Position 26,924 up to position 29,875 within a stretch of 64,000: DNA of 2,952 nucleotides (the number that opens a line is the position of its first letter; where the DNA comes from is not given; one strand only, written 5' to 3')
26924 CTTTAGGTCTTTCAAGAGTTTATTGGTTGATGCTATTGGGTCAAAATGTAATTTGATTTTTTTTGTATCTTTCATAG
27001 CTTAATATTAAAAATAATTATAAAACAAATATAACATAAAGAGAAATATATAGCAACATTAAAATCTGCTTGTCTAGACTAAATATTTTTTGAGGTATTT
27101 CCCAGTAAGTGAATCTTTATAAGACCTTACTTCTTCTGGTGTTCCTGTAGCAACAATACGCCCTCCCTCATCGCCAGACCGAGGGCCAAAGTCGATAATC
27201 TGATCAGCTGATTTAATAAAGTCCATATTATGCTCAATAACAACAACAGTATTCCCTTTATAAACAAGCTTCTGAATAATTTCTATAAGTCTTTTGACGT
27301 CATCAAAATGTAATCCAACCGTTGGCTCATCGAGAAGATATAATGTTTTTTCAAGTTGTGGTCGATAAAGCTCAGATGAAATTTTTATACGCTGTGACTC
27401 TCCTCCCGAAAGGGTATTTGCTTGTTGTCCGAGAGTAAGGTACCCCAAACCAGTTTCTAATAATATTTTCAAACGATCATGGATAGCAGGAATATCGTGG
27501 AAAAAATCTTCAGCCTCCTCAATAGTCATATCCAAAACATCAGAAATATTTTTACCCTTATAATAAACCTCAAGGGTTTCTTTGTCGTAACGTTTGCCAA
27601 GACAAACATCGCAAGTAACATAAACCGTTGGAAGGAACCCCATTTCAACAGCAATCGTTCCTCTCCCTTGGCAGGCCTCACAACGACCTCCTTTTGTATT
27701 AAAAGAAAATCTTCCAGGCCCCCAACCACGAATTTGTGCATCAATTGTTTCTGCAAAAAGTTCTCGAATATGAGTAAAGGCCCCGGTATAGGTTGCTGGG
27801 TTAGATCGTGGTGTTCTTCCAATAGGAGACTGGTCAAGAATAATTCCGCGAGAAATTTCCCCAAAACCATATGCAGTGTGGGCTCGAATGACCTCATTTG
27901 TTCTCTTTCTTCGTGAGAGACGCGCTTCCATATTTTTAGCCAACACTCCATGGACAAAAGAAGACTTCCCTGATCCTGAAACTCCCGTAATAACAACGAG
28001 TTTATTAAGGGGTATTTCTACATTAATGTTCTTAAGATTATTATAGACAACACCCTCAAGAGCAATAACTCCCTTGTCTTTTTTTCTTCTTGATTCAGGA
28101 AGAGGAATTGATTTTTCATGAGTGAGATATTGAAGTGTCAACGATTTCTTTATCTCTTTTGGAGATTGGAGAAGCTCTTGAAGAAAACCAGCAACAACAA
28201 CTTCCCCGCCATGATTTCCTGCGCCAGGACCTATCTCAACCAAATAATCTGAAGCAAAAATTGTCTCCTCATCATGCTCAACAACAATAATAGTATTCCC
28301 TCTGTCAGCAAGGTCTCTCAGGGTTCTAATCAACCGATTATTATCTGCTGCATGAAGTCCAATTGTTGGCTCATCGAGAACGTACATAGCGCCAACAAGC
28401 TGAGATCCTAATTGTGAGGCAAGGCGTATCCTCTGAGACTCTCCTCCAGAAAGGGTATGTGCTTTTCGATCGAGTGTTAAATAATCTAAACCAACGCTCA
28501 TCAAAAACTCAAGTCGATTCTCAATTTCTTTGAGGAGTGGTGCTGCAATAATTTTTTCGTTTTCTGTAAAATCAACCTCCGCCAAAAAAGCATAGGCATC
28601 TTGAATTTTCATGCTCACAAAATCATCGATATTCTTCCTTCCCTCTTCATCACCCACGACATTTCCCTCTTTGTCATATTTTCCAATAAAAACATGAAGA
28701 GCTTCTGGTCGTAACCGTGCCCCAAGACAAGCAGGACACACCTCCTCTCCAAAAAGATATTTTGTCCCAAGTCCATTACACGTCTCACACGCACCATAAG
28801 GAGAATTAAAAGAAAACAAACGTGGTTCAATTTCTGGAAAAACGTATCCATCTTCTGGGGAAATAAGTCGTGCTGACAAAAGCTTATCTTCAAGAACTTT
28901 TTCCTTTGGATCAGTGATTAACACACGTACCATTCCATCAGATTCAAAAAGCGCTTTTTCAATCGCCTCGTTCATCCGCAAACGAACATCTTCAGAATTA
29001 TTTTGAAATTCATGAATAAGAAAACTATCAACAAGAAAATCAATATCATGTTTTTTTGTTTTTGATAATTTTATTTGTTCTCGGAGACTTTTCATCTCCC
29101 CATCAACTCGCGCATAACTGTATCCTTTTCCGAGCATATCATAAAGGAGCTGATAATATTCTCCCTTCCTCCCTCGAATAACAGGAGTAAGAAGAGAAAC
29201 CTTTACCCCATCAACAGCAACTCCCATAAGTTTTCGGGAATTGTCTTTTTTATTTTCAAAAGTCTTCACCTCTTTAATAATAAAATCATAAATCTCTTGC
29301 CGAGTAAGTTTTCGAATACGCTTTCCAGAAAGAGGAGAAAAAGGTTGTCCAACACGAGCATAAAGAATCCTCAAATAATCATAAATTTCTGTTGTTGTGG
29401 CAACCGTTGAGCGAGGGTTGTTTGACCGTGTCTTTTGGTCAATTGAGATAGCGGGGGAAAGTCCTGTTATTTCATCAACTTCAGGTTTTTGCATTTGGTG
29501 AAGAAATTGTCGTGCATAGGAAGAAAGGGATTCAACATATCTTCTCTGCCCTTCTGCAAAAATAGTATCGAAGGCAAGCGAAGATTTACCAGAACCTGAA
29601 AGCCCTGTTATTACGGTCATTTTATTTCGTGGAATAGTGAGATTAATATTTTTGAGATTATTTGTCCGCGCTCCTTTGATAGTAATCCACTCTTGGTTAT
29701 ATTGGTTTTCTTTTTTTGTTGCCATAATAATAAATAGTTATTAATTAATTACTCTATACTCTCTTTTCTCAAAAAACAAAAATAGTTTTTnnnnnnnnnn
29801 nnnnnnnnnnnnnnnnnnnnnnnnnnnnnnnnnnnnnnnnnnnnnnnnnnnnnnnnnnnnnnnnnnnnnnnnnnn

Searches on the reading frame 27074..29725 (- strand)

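Call 72: search_protein_families(library=pfam, proteins=[window:27074-29725:-], max_evalue=0.001)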
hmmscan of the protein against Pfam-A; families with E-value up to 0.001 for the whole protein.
window:27074-29725:- (883 aa): 13 families
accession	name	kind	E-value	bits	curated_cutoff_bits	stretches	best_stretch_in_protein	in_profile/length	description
PF00005.33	ABC_tran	-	9.5e-22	78.5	25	1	24-51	1-28/137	ABC transporter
PF17760.6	UvrA_inter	-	7.3e-20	71.3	23.3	1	172-271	15-108/109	UvrA interaction domain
PF02463.25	SMC_N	-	5e-15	56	40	1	23-498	9-211/220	RecF/RecN/SMC N terminal domain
PF13304.12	AAA_21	-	3e-11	44.4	27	0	771-829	237-295/304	AAA domain, putative AbiEii toxin, Type IV TA system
PF20703.3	nSTAND1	-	2.1e-08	34.7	27.1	0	574-609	33-68/379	Novel STAND NTPase 1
PF13555.12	AAA_29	-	1.1e-07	31.9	27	0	29-50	17-38/61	P-loop containing region of AAA domain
PF20720.3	nSTAND3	-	2.9e-06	27.5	27.2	0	21-53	4-36/155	Novel STAND NTPase 3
PF13191.12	AAA_16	-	3e-06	28.3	32.6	0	575-602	25-51/167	AAA ATPase domain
PF00684.25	DnaJ_CXXCXGXG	-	8.6e-06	26.4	32.7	0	678-711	14-50/65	DnaJ central domain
PF03193.22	RsgA_GTPase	-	1.4e-05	25.4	30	0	7-51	80-123/174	RsgA GTPase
PF13175.12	AAA_15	-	1.7e-05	25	32.1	0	446-480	330-365/374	AAA ATPase domain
PF13671.12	AAA_33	-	0.0001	23.1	27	0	576-604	1-29/143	AAA domain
PF13476.12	AAA_23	-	0.00098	20.2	27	0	14-50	2-35/201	AAA domain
